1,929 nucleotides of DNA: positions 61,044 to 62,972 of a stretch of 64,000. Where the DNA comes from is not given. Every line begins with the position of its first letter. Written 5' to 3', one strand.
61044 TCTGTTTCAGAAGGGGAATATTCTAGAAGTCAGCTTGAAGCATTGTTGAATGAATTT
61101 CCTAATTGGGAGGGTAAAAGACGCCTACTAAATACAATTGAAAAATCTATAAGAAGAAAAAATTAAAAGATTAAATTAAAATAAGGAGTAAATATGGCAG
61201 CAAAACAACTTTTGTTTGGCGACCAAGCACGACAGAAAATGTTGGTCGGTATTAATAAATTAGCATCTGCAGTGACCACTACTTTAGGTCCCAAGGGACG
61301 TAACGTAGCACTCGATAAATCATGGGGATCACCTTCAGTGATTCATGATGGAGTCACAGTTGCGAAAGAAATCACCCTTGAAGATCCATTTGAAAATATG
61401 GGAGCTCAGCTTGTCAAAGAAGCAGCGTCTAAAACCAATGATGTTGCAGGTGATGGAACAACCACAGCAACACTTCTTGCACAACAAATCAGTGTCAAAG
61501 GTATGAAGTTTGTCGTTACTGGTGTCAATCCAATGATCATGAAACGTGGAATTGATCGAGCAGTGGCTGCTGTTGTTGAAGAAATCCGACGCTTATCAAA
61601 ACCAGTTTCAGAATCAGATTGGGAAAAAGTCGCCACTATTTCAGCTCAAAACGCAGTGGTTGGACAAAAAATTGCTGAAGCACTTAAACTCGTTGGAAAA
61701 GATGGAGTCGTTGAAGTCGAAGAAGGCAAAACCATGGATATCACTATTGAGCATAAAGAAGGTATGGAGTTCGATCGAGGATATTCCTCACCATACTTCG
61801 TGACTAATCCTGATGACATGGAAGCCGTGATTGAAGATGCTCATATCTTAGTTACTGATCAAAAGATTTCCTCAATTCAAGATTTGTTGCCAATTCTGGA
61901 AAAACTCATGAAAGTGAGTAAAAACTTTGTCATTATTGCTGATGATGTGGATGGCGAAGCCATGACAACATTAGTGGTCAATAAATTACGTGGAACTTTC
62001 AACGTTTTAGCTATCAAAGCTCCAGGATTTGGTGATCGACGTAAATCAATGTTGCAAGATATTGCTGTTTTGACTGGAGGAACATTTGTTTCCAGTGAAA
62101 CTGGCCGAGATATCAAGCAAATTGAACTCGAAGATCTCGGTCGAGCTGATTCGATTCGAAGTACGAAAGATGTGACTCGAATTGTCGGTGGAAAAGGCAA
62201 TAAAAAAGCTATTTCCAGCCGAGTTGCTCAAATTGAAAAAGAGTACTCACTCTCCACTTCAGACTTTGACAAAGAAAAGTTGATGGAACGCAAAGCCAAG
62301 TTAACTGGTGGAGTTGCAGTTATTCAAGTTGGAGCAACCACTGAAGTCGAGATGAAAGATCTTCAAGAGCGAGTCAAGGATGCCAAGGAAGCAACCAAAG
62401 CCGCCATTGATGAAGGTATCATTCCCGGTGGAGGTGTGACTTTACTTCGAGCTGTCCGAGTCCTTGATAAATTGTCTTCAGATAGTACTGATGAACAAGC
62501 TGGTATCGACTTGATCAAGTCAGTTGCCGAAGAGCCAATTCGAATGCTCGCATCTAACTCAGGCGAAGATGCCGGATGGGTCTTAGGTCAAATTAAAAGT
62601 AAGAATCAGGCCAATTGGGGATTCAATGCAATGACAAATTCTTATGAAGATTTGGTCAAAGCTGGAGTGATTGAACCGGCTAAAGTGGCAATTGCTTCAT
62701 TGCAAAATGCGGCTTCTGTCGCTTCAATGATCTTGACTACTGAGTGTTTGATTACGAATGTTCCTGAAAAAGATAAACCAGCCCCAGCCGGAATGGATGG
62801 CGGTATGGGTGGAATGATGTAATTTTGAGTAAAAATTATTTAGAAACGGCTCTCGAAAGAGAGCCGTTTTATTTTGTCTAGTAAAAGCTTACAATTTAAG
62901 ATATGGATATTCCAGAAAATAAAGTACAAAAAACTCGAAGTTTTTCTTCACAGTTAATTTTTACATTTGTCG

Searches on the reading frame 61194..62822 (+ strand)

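Call 26: search_protein_families(library=pfam, proteins=[window:61194-62822:+], max_evalue=0.001)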
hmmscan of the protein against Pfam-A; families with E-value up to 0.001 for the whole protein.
window:61194-62822:+ (542 aa): 1 family
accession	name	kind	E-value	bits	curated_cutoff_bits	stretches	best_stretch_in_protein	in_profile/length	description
PF00118.29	Cpn60_TCP1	-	7.4e-69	233.1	34.3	1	23-522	1-488/490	TCP-1/cpn60 chaperonin family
